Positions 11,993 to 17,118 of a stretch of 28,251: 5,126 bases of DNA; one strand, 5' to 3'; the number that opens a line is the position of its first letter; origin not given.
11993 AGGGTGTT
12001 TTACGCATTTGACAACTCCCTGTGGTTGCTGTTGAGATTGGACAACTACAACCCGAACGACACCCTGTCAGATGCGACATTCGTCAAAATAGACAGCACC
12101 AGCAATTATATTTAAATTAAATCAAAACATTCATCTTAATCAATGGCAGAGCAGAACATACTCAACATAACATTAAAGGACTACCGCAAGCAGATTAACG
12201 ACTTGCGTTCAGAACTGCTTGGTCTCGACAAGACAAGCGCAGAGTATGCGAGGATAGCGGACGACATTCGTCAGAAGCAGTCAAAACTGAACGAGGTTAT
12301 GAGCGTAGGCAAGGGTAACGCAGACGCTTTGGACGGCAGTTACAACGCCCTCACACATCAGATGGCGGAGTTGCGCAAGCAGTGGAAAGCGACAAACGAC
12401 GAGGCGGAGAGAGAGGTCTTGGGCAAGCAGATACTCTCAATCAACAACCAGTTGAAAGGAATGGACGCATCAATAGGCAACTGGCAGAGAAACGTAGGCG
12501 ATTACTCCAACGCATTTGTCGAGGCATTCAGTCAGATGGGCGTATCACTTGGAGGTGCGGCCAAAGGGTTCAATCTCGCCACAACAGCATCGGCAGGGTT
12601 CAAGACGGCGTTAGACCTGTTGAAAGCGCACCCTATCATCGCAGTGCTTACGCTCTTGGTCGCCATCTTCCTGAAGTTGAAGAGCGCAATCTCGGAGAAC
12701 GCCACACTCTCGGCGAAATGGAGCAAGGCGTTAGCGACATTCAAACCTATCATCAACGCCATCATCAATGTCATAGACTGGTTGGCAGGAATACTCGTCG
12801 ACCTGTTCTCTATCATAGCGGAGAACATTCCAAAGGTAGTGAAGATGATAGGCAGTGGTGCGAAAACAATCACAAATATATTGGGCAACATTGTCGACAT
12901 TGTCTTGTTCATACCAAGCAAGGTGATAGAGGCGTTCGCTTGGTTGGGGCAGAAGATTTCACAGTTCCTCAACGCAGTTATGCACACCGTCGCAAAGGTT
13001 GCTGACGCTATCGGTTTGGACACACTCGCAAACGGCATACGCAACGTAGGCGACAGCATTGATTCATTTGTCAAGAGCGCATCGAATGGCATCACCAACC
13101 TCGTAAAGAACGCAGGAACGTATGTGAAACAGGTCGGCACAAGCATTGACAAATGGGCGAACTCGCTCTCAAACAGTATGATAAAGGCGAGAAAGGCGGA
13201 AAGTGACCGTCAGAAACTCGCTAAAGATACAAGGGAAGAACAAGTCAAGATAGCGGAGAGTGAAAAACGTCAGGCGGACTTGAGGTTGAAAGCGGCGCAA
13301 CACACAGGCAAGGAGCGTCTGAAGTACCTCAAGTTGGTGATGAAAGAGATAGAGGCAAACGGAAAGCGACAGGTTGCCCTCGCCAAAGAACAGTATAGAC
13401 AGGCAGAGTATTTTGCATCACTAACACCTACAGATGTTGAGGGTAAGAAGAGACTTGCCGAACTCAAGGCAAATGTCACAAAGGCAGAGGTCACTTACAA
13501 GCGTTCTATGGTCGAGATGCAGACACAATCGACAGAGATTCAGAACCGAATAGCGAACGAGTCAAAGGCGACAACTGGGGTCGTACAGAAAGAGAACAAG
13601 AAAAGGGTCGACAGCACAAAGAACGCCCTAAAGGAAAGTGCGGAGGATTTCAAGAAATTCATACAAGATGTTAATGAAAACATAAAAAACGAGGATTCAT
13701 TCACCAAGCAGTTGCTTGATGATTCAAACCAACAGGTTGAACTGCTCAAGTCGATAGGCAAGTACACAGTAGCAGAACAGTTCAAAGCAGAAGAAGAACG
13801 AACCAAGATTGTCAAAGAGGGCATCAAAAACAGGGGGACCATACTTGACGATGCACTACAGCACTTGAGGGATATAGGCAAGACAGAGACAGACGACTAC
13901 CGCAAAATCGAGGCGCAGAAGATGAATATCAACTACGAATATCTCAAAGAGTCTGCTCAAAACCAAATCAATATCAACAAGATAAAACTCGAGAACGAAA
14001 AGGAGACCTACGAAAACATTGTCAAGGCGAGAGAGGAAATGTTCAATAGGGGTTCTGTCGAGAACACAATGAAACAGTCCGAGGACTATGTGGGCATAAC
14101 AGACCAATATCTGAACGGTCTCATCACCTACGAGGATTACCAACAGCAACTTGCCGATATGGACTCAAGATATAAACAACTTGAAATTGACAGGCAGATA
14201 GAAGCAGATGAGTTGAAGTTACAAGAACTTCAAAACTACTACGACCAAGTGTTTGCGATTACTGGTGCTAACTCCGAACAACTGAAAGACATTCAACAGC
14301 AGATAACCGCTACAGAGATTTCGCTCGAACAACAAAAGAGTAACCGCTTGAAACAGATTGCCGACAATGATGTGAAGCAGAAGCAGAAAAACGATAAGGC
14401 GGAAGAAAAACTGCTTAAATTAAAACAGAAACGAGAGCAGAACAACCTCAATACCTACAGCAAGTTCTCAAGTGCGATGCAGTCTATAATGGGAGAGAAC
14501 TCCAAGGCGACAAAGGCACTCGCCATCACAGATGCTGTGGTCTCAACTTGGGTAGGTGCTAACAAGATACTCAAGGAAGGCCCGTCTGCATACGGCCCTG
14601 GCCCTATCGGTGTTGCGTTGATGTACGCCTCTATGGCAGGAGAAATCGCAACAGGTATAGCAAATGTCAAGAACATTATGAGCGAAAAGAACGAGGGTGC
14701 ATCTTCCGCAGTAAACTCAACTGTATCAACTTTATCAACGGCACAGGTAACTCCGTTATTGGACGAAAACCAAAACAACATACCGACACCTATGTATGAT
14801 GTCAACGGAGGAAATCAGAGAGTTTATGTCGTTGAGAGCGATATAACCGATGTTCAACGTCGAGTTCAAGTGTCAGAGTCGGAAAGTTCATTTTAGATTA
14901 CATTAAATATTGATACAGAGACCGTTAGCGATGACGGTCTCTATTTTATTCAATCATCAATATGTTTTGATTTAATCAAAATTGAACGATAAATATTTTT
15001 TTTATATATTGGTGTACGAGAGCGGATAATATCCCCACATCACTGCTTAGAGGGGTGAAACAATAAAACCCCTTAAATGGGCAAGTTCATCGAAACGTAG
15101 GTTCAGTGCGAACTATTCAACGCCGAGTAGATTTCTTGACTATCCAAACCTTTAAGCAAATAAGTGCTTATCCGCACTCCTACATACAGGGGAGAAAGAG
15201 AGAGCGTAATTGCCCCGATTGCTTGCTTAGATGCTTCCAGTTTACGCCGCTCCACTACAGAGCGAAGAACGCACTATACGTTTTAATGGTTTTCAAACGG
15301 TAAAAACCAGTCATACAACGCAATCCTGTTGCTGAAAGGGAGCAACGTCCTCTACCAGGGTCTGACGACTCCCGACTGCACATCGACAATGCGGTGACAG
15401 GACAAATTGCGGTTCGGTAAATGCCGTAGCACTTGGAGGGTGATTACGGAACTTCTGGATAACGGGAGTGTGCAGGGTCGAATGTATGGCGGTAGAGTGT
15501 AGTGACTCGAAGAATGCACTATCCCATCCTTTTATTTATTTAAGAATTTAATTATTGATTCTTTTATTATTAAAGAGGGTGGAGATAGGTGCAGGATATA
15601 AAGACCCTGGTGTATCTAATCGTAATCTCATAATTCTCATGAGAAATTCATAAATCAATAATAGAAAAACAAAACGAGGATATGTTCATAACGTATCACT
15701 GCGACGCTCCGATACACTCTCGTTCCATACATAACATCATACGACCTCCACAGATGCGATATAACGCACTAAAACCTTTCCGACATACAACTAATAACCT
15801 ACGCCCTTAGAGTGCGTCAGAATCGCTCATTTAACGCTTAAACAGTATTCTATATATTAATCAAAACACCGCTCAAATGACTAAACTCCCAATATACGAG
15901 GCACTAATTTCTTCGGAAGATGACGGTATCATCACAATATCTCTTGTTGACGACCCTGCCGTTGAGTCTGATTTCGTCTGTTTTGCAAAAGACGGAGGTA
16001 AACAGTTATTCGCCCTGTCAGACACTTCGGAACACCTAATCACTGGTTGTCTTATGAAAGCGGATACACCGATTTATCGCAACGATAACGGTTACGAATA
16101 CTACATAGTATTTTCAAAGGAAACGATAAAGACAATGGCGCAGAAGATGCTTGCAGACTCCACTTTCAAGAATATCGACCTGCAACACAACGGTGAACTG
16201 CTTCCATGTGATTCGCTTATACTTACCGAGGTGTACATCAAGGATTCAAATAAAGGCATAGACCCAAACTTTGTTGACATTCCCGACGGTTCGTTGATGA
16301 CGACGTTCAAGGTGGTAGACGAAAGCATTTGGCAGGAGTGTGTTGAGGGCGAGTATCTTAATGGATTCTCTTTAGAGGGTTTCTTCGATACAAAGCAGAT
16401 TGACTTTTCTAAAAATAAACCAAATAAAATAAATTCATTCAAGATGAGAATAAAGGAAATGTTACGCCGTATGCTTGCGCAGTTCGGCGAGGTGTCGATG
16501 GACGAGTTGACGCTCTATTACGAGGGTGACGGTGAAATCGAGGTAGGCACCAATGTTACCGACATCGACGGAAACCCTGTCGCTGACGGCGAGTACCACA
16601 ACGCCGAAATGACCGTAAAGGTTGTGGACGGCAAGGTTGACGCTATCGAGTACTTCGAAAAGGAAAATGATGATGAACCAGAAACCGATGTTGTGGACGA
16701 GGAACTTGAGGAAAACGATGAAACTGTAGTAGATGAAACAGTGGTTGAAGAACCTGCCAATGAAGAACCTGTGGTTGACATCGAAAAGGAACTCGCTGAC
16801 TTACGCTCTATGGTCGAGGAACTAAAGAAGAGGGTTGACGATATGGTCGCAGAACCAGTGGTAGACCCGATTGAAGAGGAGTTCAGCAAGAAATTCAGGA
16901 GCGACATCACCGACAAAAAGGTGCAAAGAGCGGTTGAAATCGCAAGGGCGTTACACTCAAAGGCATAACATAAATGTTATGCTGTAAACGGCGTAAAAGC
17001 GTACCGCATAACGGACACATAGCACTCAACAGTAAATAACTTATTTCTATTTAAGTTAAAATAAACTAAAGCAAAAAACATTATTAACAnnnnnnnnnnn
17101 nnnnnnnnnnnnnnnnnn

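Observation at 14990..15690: ORF-free structured-RNA candidate with group I (IA2, phage-type) intron-like core but no recognisable exons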

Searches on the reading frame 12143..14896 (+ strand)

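Call 9: search_protein_families(library=phrogs, proteins=[window:12143-14896:+])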
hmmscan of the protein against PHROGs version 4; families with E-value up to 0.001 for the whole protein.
window:12143-14896:+ (917 aa): 2 families
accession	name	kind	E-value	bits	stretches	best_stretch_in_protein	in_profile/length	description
phrog_5493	-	tail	3.4e-10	39.9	1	93-533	603-943/1102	tail length tape measure protein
phrog_21537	-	head and packaging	0.00068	19.5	1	142-506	117-440/682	virion structural protein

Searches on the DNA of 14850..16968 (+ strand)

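Call 4: search_rna_families(source=window, start=14850, end=15920, threshold=evalue, max_evalue=10, show_alignments=4)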
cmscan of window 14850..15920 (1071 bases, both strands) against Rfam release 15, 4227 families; matches with E-value up to 10: 3.
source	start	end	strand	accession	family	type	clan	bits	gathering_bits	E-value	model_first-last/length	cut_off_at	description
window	14912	15007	-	RF02449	ncr1015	Gene; sRNA;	-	21.1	60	3.4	1-121/121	no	Bacillus sRNA ncr1015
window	14883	14990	+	RF04170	MIR7723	Gene; miRNA;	-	13.8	200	9.8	1-235/235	no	MIR7723 microRNA precursor family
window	14989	15028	-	RF00032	Histone3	Cis-reg;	-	12.5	34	8.6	1-46/46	no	Histone 3' UTR stem-loop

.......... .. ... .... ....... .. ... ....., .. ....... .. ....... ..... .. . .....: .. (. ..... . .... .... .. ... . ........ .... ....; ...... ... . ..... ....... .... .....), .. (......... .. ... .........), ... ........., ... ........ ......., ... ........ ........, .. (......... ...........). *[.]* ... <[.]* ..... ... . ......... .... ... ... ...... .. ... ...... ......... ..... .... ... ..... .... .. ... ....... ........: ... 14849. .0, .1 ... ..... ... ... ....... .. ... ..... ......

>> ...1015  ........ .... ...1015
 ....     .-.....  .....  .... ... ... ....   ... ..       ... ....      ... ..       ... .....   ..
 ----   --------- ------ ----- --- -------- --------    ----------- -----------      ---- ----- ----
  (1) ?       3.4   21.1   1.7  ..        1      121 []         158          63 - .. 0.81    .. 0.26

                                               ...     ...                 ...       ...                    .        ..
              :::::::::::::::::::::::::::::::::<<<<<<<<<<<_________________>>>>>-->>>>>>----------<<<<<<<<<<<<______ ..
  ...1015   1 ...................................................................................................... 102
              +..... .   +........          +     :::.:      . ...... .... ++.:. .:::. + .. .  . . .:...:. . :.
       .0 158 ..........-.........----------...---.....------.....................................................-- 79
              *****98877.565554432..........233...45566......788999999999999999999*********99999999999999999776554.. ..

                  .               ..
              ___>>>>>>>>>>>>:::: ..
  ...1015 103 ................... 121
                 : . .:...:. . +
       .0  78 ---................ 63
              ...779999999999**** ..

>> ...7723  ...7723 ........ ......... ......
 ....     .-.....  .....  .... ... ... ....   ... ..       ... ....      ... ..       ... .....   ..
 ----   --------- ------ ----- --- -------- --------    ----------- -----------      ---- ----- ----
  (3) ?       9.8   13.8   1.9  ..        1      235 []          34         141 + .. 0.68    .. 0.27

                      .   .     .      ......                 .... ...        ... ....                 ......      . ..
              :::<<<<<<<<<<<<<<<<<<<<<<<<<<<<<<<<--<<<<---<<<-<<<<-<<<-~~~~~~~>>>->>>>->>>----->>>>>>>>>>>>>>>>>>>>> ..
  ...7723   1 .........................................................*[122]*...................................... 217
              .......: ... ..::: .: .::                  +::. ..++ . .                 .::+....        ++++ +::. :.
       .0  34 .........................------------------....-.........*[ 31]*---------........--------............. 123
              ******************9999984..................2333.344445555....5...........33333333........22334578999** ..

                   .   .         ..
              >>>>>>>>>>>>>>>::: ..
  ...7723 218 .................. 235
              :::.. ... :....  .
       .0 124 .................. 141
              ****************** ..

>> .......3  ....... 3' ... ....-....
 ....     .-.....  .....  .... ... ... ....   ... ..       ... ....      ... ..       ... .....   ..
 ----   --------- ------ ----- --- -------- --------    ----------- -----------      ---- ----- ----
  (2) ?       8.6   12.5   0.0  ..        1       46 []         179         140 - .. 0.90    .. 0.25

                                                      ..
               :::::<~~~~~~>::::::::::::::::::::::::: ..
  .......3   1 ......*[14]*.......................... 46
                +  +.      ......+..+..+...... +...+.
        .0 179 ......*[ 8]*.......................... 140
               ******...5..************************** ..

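Call 8: search_dna_similar(query=window:14897-15876:+, collection=phages, mode=distant, max_rows=40)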
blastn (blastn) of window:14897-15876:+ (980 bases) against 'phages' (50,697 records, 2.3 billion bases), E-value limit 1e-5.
No match.

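Call 85: search_rna_families(source=L017, start=2950, end=3850, threshold=evalue, max_evalue=5)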
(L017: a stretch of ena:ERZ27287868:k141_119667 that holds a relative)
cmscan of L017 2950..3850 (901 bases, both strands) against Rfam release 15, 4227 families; matches with E-value up to 5: 8.
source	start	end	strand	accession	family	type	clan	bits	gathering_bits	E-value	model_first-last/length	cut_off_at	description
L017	3617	3750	+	RF04088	MIR812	Gene; miRNA;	-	23.7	80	3.1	1-205/205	no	MIR812 microRNA precursor family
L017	3644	3723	+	RF01024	mir-944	Gene; miRNA;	-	19.9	100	1.3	1-88/88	no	mir-944 microRNA precursor family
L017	3647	3720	-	RF03491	mir-3146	Gene; miRNA;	-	19.6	96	0.85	1-79/79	no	mir-3146 microRNA precursor family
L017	3643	3723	+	RF03749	MIR2617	Gene; miRNA;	-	19.6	46.5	2.2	1-86/86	no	MIR2617 microRNA precursor family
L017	3573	3739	+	RF01450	S_pombe_snR96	Gene; snRNA; snoRNA; HACA-box;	-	19.4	100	0.14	1-211/211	no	small nucleolar RNA snR96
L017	3645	3722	+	RF03955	MIR2934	Gene; miRNA;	-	19.3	100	1.1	1-113/113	no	MIR2934 microRNA precursor family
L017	3640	3727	+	RF04108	mir-2513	Gene; miRNA;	-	17.5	89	2.4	1-120/120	no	mir-2513 microRNA precursor family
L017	3193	3218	+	RF01079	RF_site3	Cis-reg; frameshift_element;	-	16.5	50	4.4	1-39/39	no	Putative RNA-dependent RNA polymerase ribosomal frameshift site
